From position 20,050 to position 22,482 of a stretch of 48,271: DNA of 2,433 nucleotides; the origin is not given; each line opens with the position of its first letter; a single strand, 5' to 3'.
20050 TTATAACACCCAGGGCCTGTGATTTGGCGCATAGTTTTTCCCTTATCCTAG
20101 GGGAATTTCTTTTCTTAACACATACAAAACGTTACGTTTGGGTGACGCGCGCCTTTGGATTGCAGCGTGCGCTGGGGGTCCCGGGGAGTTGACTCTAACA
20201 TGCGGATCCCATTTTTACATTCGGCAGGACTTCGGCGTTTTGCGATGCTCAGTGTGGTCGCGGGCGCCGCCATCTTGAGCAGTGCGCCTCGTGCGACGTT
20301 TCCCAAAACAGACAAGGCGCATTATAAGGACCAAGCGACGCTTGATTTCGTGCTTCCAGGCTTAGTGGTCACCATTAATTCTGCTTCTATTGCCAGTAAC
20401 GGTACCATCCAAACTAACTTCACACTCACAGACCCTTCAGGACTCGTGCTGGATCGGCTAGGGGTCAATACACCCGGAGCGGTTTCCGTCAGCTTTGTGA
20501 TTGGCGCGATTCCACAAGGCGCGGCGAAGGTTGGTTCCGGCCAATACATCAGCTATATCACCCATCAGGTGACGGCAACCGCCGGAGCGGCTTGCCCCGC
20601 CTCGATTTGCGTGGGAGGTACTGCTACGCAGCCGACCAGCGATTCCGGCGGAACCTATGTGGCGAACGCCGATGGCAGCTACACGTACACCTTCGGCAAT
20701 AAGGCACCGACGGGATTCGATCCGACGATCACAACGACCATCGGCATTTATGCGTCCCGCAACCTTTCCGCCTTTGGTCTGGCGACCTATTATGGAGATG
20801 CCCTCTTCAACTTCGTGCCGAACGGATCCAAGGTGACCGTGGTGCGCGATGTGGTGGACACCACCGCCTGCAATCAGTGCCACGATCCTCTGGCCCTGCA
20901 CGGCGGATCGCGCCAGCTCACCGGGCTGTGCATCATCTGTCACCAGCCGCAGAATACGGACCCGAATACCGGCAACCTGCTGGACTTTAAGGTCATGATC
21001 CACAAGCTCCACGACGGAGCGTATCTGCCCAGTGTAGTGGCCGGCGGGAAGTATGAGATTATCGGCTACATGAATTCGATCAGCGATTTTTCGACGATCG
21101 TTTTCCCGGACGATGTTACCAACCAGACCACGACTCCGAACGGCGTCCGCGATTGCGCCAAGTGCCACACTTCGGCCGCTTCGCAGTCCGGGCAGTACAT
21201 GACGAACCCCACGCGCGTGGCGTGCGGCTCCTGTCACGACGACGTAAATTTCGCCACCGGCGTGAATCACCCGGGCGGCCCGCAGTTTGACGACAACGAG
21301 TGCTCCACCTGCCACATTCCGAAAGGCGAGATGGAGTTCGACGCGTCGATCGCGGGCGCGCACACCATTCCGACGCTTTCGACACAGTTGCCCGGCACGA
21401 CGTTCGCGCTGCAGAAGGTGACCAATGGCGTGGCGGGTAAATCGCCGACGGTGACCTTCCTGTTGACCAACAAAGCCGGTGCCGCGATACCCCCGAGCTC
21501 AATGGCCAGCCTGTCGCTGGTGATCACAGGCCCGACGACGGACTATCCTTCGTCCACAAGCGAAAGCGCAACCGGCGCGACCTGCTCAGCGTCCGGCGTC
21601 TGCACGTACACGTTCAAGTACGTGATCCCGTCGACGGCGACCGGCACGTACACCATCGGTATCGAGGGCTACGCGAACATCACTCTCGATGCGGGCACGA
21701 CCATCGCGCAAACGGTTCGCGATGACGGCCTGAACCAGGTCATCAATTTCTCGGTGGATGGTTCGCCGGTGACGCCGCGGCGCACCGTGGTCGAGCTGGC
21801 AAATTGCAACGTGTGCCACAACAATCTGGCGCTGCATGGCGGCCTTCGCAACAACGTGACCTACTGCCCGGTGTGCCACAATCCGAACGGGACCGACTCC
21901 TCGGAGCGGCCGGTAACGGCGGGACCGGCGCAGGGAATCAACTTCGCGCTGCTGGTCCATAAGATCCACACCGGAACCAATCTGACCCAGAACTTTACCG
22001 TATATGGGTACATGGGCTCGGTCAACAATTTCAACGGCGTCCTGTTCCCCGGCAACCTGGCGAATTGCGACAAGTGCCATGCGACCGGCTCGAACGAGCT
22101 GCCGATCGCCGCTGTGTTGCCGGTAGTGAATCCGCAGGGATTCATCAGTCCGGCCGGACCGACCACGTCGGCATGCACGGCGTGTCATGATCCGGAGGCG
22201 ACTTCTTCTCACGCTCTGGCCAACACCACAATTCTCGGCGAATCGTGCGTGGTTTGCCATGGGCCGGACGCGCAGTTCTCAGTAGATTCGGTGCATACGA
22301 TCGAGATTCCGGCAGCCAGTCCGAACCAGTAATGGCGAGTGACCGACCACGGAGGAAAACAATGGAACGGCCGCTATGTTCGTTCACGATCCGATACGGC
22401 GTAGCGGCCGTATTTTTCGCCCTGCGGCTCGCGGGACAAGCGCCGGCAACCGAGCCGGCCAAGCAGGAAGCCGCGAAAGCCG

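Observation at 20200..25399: MtrCAB-type porin-cytochrome electron conduit in an Acidobacteria-like genomic context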

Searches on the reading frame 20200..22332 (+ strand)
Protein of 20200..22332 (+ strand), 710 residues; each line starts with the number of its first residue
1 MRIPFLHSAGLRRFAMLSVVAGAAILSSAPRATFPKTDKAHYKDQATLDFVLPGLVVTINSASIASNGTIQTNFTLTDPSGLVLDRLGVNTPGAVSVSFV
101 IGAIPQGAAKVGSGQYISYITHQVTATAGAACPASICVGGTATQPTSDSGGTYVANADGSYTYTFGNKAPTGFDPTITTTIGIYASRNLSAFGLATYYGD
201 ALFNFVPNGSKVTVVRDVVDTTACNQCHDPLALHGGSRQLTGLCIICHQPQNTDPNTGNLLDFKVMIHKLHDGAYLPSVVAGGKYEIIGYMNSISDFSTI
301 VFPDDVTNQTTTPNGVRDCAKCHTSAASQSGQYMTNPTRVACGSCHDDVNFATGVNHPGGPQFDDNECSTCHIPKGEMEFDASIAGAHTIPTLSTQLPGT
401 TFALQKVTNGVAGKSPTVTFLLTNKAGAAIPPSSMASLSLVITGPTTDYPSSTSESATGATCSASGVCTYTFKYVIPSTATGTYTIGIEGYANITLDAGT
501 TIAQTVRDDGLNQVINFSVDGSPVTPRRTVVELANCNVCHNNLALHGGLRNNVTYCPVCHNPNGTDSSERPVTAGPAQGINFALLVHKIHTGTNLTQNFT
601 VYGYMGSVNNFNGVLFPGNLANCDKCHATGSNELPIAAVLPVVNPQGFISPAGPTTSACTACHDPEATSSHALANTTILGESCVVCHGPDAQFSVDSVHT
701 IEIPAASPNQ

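Call 4: search_protein_families(library=ncbifam, proteins=[window:20200-22332:+], max_evalue=1)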
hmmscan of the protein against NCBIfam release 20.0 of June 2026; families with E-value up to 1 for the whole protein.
window:20200-22332:+ (710 aa): 12 families
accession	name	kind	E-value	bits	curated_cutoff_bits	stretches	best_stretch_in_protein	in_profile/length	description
TIGR03507.1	decahem_SO1788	subfamily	4e-150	501.4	209.3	1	65-699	3-672/672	OmcA/MtrC family decaheme c-type cytochrome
TIGR01905.1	paired_CXXCH_1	subfamily_domain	0.00019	21.3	25.2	1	316-350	6-40/41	doubled CXXCH domain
TIGR03508.1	decahem_SO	subfamily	0.0016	17.9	192.2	1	316-372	189-248/258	DmsE family decaheme c-type cytochrome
NF041028.1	decahem_GSU2203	exception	0.0017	17.6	325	2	318-379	127-188/317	GSU2203 family decaheme c-type cytochrome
NF008011.0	PRK10740.1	equivalog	0.013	15.1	379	1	86-155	196-265/308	high-affinity branched-chain amino acid ABC transporter permease LivH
NF045722.1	c3_cytochr_TmcA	equivalog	0.014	15.3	114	1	301-375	45-113/125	acidic tetraheme cytochrome c3 TmcA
TIGR03874.1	4cys_cytochr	equivalog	0.069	12.9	161.75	1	546-593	34-81/143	c-type cytochrome, methanol metabolism-related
TIGR03153.1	cytochr_NrfH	equivalog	0.076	13.1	134.2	1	296-350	81-137/138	cytochrome c nitrite reductase small subunit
NF047727.1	4hemeCytCCctA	equivalog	0.089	12.9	180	0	531-571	55-98/109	tetraheme c-type cytochrome CctA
NF041781.1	mnquin_red_QrcA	equivalog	0.093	12.3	180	1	315-349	42-74/174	menaquinone reductase multiheme cytochrome c subunit QrcA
TIGR04257.1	nanowire_3heme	domain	0.6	10.3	40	1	657-696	24-67/75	c(7)-type cytochrome triheme domain-containing protein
NF009365.1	PRK12722.1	equivalog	0.68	9.7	216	0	529-564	127-162/170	flagellar transcriptional regulator FlhC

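Call 5: search_protein_families(library=pfam, proteins=[window:20200-22332:+], max_evalue=1)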
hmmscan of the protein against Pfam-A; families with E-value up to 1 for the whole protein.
window:20200-22332:+ (710 aa): 6 families
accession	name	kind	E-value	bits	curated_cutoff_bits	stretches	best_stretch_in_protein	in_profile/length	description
PF22113.1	Mtrc-MtrF_II-IV_dom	-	7.8e-52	175.8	30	2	528-700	1-176/176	Outer membrane cytochrome MtrC/MtrF-like, domains II/IV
PF14522.11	Cytochrome_C7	-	7e-16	58.2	24.8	4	315-372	12-66/67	Cytochrome c7 and related cytochrome c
PF14537.11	Cytochrom_c3_2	-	2.2e-10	41.3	25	2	318-373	8-65/79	Cytochrome c3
PF09699.15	Paired_CXXCH_1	-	1.8e-09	37.6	20.6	2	314-349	4-39/41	Doubled CXXCH motif (Paired_CXXCH_1)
PF05495.17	zf-CHY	-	0.0035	18.2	31.3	1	658-689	20-51/68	CHY zinc finger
PF13019.12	Sde2_N_Ubi_yeast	-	0.31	12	26.4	1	383-446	7-72/86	Yeast Splicing regulator sde2, N-terminal ubiquitin domain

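Call 8: search_solved_structures(query=window:20200-22332:+, max_evalue=0.001)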
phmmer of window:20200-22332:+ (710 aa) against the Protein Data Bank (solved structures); distinct sequences matched with E-value up to 0.001: 4.
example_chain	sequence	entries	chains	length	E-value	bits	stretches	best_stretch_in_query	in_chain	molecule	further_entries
3pmq_A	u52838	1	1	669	5.6e-28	100.8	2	301-701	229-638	Decaheme cytochrome c MtrF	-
3ucp_A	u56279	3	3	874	1.5e-17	66.3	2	209-347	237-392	UndA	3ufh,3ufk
4lmh_A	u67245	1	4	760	2.5e-17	65.6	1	152-568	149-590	Extracellular iron oxide respiratory system surface decaheme cytochrome c component OmcA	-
9eov_A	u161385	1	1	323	9.7e-10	40.5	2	310-374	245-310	Extracellular iron oxide respiratory system surface decaheme cytochrome c component MtrC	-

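Call 63: find_homologous_proteins(query=window:20200-22332:+, max_evalue=0.00001)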
Query window:20200-22332:+ (710 aa): 3820 proteins with E <= 0.00001 among 8000 candidates; the best 120 are listed.
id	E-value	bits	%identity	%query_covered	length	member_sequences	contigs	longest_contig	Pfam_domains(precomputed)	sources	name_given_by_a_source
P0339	0.0e+0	1572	100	98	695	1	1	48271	PF09699.16,PF14537.12,PF14522.12,PF22113.2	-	-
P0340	0.0e+0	1150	76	97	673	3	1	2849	PF09699.16,PF14537.12,PF14522.12,PF22113.2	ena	-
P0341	0.0e+0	1147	74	100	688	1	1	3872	PF09699.16,PF14537.12,PF14522.12,PF22113.2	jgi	jgi:OmcA/MtrC family decaheme c-type cytochrome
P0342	0.0e+0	1139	75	97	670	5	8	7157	PF09699.16,PF14537.12,PF14522.12,PF22113.2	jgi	jgi:OmcA/MtrC family decaheme c-type cytochrome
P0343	0.0e+0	1118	73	99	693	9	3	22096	PF09699.16,PF14537.12,PF14522.12,PF22113.2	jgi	jgi:OmcA/MtrC family decaheme c-type cytochrome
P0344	0.0e+0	1094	71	99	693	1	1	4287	PF09699.16,PF14537.12,PF14522.12,PF22113.2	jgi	jgi:OmcA/MtrC family decaheme c-type cytochrome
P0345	0.0e+0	1092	71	100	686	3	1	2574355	PF09699.16,PF14537.12,PF14522.12,PF22113.2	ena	-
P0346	4.7e-277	939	61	98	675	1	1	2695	PF09699.16,PF14537.12,PF14522.12,PF22113.2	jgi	jgi:OmcA/MtrC family decaheme c-type cytochrome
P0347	1.2e-260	885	59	98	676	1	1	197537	PF09699.16,PF14537.12,PF14522.12,PF22113.2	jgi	jgi:OmcA/MtrC family decaheme c-type cytochrome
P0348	1.1e-258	878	58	98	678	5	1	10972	PF09699.16,PF14537.12,PF14522.12,PF22113.2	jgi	jgi:OmcA/MtrC family decaheme c-type cytochrome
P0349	1.8e-257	874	58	98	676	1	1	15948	PF09699.16,PF14537.12,PF14522.12,PF22113.2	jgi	jgi:OmcA/MtrC family decaheme c-type cytochrome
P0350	4.1e-257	873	58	98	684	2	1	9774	PF09699.16,PF14537.12,PF14522.12,PF22113.2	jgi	jgi:OmcA/MtrC family decaheme c-type cytochrome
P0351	5.3e-256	869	58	97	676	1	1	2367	PF09699.16,PF14537.12,PF14522.12,PF22113.2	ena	-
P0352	4.7e-255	866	57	96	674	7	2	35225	PF09699.16,PF14537.12,PF14522.12,PF22113.2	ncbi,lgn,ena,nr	ncbi:MAG: hypothetical protein DMG59_09035 [Acidobacteria bacterium]|nr:MAG: hypothetical protein DM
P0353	3.3e-253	860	59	96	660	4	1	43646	PF09699.16,PF14537.12,PF14522.12,PF22113.2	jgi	jgi:OmcA/MtrC family decaheme c-type cytochrome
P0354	1.6e-251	855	58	96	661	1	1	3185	PF09699.16,PF14537.12,PF14522.12,PF22113.2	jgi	jgi:OmcA/MtrC family decaheme c-type cytochrome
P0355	3.1e-251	854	58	97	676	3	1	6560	PF09699.16,PF14537.12,PF14522.12,PF22113.2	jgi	-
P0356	1.7e-249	848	58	97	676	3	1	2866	PF09699.16,PF14537.12,PF14522.12,PF22113.2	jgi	-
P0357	8.6e-247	839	56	97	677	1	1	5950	PF09699.16,PF14537.12,PF14522.12,PF22113.2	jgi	jgi:OmcA/MtrC family decaheme c-type cytochrome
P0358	4.3e-246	837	58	94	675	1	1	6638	PF09699.16,PF14537.12,PF14522.12,PF22113.2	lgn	-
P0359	6.2e-246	836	56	98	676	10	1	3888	PF09699.16,PF14537.12,PF14522.12,PF22113.2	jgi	jgi:OmcA/MtrC family decaheme c-type cytochrome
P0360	2.4e-244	831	56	97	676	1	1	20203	PF09699.16,PF14537.12,PF14522.12,PF22113.2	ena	-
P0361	2.8e-243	827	55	95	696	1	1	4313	PF09699.16,PF14537.12,PF05495.18,PF14522.12,PF22113.2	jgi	jgi:OmcA/MtrC family decaheme c-type cytochrome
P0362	6.0e-242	823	55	98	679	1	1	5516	PF09699.16,PF14537.12,PF14522.12,PF22113.2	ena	-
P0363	1.2e-239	815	55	97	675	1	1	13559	PF09699.16,PF14537.12,PF14522.12,PF22113.2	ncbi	-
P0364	4.4e-238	810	55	97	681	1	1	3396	PF09699.16,PF14537.12,PF14522.12,PF22113.2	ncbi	-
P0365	1.1e-237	809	55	98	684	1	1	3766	PF09699.16,PF14537.12,PF14522.12,PF22113.2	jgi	jgi:OmcA/MtrC family decaheme c-type cytochrome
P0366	1.9e-237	808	55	97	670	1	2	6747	PF09699.16,PF14537.12,PF14522.12,PF22113.2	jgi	jgi:OmcA/MtrC family decaheme c-type cytochrome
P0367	8.1e-234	796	54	97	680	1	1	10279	PF09699.16,PF14537.12,PF14522.12,PF22113.2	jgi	jgi:OmcA/MtrC family decaheme c-type cytochrome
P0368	2.0e-233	795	54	96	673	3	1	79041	PF09699.16,PF14537.12,PF14522.12,PF22113.2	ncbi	ncbi:MAG TPA: OmcA/MtrC family decaheme c-type cytochrome [Bryobacteraceae bacterium]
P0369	5.0e-233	793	54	94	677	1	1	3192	PF09699.16,PF14537.12,PF14522.12,PF22113.2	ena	-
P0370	3.1e-232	791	58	91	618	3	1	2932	PF09699.16,PF14537.12,PF14522.12,PF22113.2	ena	-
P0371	3.4e-232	791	54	98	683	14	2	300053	PF09699.16,PF14537.12,PF14522.12,PF22113.2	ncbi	ncbi:MAG: OmcA/MtrC family decaheme c-type cytochrome [Bryobacteraceae bacterium]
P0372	6.2e-232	790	53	98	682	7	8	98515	PF09699.16,PF14537.12,PF14522.12,PF22113.2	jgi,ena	jgi:OmcA/MtrC family decaheme c-type cytochrome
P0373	7.2e-232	790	56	94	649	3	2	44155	PF09699.16,PF14537.12,PF14522.12,PF22113.2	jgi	jgi:OmcA/MtrC family decaheme c-type cytochrome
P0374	7.2e-232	790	53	98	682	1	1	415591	PF09699.16,PF14537.12,PF14522.12,PF22113.2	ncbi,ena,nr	ncbi:MAG TPA: OmcA/MtrC family decaheme c-type cytochrome [Bryobacteraceae bacterium]|nr:OmcA/MtrC f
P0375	1.4e-231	789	53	97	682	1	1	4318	PF09699.16,PF14537.12,PF14522.12,PF22113.2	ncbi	-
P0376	1.5e-231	789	53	98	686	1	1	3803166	PF09699.16,PF14537.12,PF14522.12,PF22113.2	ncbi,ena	-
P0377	9.0e-230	783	52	96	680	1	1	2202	PF09699.16,PF14537.12,PF02085.22,PF14522.12,PF22113.2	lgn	-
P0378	1.1e-229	782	55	96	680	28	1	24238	PF09699.16,PF14537.12,PF14522.12,PF22113.2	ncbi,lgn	-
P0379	2.6e-229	781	54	97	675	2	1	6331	PF09699.16,PF14537.12,PF14522.12,PF22113.2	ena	-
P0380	3.5e-229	781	54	97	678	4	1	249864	PF09699.16,PF14537.12,PF14522.12,PF22113.2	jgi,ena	-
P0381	4.3e-228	777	56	94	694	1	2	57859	PF09699.16,PF14537.12,PF14522.12,PF22113.2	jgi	jgi:OmcA/MtrC family decaheme c-type cytochrome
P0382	1.4e-227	775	53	96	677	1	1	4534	PF09699.16,PF14537.12,PF14522.12,PF22113.2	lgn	-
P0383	4.6e-227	774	52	98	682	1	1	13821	PF09699.16,PF14537.12,PF14522.12,PF22113.2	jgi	jgi:OmcA/MtrC family decaheme c-type cytochrome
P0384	1.2e-226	772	52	98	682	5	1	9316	PF09699.16,PF14537.12,PF14522.12,PF22113.2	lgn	-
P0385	1.7e-226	772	53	96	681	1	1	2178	PF09699.16,PF14537.12,PF14522.12,PF22113.2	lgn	-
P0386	1.8e-226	772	54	98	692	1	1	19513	PF09699.16,PF14537.12,PF14522.12,PF22113.2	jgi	jgi:OmcA/MtrC family decaheme c-type cytochrome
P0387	3.5e-226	771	53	97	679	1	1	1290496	PF09699.16,PF14537.12,PF14522.12,PF22113.2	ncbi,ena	-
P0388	7.2e-226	770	52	94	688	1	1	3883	PF09699.16,PF14537.12,PF14522.12,PF22113.2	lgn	-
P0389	1.4e-225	769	52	97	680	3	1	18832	PF09699.16,PF14537.12,PF14522.12,PF22113.2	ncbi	-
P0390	3.5e-225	768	52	95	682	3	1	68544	PF09699.16,PF14537.12,PF14522.12,PF22113.2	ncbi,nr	ncbi:MAG: OmcA/MtrC family decaheme c-type cytochrome [Candidatus Solibacter usitatus]|nr:OmcA/MtrC 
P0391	4.4e-225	767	54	97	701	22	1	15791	PF14522.12,PF22113.2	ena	-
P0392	9.2e-225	766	52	96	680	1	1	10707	PF09699.16,PF14537.12,PF14522.12,PF22113.2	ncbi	-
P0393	1.5e-224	765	55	94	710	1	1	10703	PF09699.16,PF14537.12,PF14522.12,PF22113.2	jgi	jgi:OmcA/MtrC family decaheme c-type cytochrome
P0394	6.2e-224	763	51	98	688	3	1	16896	PF09699.16,PF14537.12,PF14522.12,PF22113.2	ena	-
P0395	1.0e-223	763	53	97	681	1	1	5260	PF09699.16,PF14537.12,PF14522.12,PF22113.2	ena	-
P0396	1.3e-223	762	53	94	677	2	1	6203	PF09699.16,PF14537.12,PF14522.12,PF22113.2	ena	-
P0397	1.7e-223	762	52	94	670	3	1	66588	PF09699.16,PF14537.12,PF14522.12,PF22113.2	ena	-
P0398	4.3e-223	761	55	94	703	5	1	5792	PF09699.16,PF14537.12,PF14522.12,PF22113.2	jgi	jgi:OmcA/MtrC family decaheme c-type cytochrome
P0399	4.9e-223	760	56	92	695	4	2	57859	PF09699.16,PF14537.12,PF14522.12,PF22113.2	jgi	jgi:OmcA/MtrC family decaheme c-type cytochrome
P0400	1.3e-222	759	53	98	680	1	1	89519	PF09699.16,PF14537.12,PF02085.22,PF14522.12,PF22113.2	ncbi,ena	-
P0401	1.7e-222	759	53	97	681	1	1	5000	PF09699.16,PF14537.12,PF14522.12,PF22113.2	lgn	-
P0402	2.9e-222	758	53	96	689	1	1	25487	PF09699.16,PF14537.12,PF14522.12,PF22113.2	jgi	jgi:OmcA/MtrC family decaheme c-type cytochrome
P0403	3.0e-222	758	51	97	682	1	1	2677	PF09699.16,PF14537.12,PF14522.12,PF22113.2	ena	-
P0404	5.0e-222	757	52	98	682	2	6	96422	PF09699.16,PF14537.12,PF14522.12,PF22113.2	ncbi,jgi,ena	ncbi:MAG: OmcA/MtrC family decaheme c-type cytochrome [Bryobacteraceae bacterium]|jgi:OmcA/MtrC fami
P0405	9.7e-222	756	55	94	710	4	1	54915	PF09699.16,PF14537.12,PF14522.12,PF22113.2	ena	-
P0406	1.8e-221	755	52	97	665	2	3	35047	PF09699.16,PF14537.12,PF14522.12,PF22113.2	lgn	-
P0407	1.7e-220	752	51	98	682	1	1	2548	PF09699.16,PF14537.12,PF14522.12,PF22113.2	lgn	-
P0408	7.4e-220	750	52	98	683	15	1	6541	PF09699.16,PF14537.12,PF14522.12,PF22113.2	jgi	jgi:OmcA/MtrC family decaheme c-type cytochrome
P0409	9.4e-220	750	51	96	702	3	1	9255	PF09699.16,PF14537.12,PF14522.12,PF22113.2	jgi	jgi:OmcA/MtrC family decaheme c-type cytochrome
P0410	1.1e-219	749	55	92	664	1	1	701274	PF09699.16,PF14537.12,PF14522.12,PF22113.2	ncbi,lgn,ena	-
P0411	1.6e-219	749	51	97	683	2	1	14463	PF09699.16,PF14537.12,PF14522.12,PF22113.2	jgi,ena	-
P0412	3.0e-219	748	51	97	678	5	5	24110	PF09699.16,PF14537.12,PF14522.12,PF22113.2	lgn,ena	-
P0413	1.3e-218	746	51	96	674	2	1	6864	PF14537.12,PF14522.12,PF22113.2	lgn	-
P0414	3.9e-218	744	53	94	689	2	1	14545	PF09699.16,PF14537.12,PF14522.12,PF22113.2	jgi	jgi:OmcA/MtrC family decaheme c-type cytochrome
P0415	4.4e-218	744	51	98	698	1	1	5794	PF09699.16,PF14522.12,PF22113.2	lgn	-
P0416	9.4e-218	743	51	98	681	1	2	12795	PF09699.16,PF14537.12,PF02085.22,PF14522.12,PF22113.2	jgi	jgi:OmcA/MtrC family decaheme c-type cytochrome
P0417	9.8e-218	743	51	98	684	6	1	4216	PF09699.16,PF14537.12,PF14522.12,PF22113.2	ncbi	-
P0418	2.1e-217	742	51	98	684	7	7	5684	PF09699.16,PF14537.12,PF14522.12,PF22113.2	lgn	-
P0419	2.2e-217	742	51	98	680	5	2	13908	PF09699.16,PF14537.12,PF14522.12,PF22113.2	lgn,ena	-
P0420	2.3e-217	742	52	95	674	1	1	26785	PF09699.16,PF14537.12,PF14522.12,PF22113.2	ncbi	-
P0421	2.4e-217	742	52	98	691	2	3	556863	PF14537.12,PF14522.12,PF22113.2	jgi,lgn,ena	jgi:OmcA/MtrC family decaheme c-type cytochrome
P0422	2.6e-217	742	51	95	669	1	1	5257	PF09699.16,PF14537.12,PF14522.12,PF22113.2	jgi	jgi:OmcA/MtrC family decaheme c-type cytochrome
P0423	3.3e-217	741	51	98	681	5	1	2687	PF09699.16,PF14537.12,PF14522.12,PF22113.2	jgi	jgi:OmcA/MtrC family decaheme c-type cytochrome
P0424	3.8e-217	741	51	98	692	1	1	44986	PF14537.12,PF14522.12,PF22113.2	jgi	jgi:OmcA/MtrC family decaheme c-type cytochrome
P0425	6.4e-217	740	53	98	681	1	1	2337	PF09699.16,PF14537.12,PF14522.12,PF22113.2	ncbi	-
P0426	1.4e-216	739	52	98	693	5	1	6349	PF09699.16,PF14537.12,PF14522.12,PF22113.2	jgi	jgi:OmcA/MtrC family decaheme c-type cytochrome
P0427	2.1e-216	739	51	98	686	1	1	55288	PF09699.16,PF14537.12,PF14522.12,PF22113.2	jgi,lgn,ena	-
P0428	3.7e-216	738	51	95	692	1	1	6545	PF09699.16,PF14537.12,PF14522.12,PF22113.2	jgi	-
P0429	7.8e-216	737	51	97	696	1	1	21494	PF14537.12,PF14522.12,PF22113.2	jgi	jgi:OmcA/MtrC family decaheme c-type cytochrome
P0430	8.0e-216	737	50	98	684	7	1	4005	PF09699.16,PF14537.12,PF14522.12,PF22113.2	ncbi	-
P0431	1.3e-215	736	52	95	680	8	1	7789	PF09699.16,PF14537.12,PF14522.12,PF22113.2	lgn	-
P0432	1.9e-215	735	51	98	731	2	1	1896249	PF14537.12,PF02085.22,PF14522.12,PF22113.2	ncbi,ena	-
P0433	2.1e-215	735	49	97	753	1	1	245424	PF14537.12,PF02085.22,PF14522.12,PF22113.2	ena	-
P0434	2.2e-215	735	51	97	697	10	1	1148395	PF14537.12,PF14522.12,PF22113.2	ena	-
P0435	2.8e-215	735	51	97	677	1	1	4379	PF09699.16,PF14537.12,PF14522.12,PF22113.2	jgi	jgi:OmcA/MtrC family decaheme c-type cytochrome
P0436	2.9e-215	735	51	96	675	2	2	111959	PF09699.16,PF14537.12,PF14522.12,PF22113.2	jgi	jgi:OmcA/MtrC family decaheme c-type cytochrome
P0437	5.1e-215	734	51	97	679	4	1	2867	PF09699.16,PF14537.12,PF14522.12,PF22113.2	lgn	-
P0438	1.3e-214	733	54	93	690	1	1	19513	PF09699.16,PF14537.12,PF14522.12,PF22113.2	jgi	jgi:OmcA/MtrC family decaheme c-type cytochrome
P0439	1.5e-214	732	52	94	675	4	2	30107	PF14537.12,PF14522.12,PF22113.2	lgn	-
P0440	1.8e-214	732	52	97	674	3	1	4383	PF14537.12,PF14522.12,PF22113.2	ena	-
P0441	2.0e-214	732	51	97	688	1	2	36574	PF09699.16,PF14537.12,PF14522.12,PF22113.2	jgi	jgi:OmcA/MtrC family decaheme c-type cytochrome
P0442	2.9e-214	731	51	95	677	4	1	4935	PF09699.16,PF14537.12,PF02085.22,PF14522.12,PF22113.2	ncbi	-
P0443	3.9e-214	731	51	92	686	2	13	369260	PF14537.12,PF14522.12,PF22113.2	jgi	jgi:hypothetical protein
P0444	4.3e-214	731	51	94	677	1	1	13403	PF09699.16,PF14537.12,PF14522.12,PF22113.2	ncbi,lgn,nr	ncbi:MAG: OmcA/MtrC family decaheme c-type cytochrome [Acidobacteria bacterium]|nr:OmcA/MtrC family 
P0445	7.3e-214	730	50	96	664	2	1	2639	PF09699.16,PF14537.12,PF14522.12,PF22113.2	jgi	jgi:OmcA/MtrC family decaheme c-type cytochrome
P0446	7.5e-214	730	52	97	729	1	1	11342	PF09699.16,PF14537.12,PF14522.12,PF22113.2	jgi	jgi:OmcA/MtrC family decaheme c-type cytochrome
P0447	1.1e-213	730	50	98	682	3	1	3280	PF09699.16,PF14537.12,PF02085.22,PF14522.12,PF22113.2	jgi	-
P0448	1.1e-213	730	51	98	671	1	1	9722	PF09699.16,PF14537.12,PF14522.12,PF22113.2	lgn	-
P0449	2.0e-213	729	49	98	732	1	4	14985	PF14537.12,PF14522.12,PF22113.2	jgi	jgi:hypothetical protein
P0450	2.4e-213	728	50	94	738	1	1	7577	PF14537.12,PF14522.12,PF22113.2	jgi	jgi:hypothetical protein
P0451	2.8e-213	728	50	96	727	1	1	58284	PF14537.12,PF14522.12,PF22113.2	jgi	jgi:hypothetical protein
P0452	3.4e-213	728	50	96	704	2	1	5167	PF14537.12,PF14522.12,PF22113.2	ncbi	-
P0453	4.1e-213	728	49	98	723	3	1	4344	PF14537.12,PF14522.12,PF22113.2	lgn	-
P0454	6.7e-213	727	50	96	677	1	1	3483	PF09699.16,PF14537.12,PF02085.22,PF14522.12,PF22113.2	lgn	-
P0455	6.7e-213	727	50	98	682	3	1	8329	PF09699.16,PF14537.12,PF02085.22,PF14522.12,PF22113.2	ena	-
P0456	8.2e-213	727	50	98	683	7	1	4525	PF09699.16,PF14537.12,PF14522.12,PF22113.2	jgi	-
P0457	1.0e-212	726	51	94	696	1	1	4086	PF14537.12,PF14522.12,PF22113.2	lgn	-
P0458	2.1e-212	725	49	98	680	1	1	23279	PF09699.16,PF14537.12,PF14522.12,PF22113.2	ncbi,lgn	-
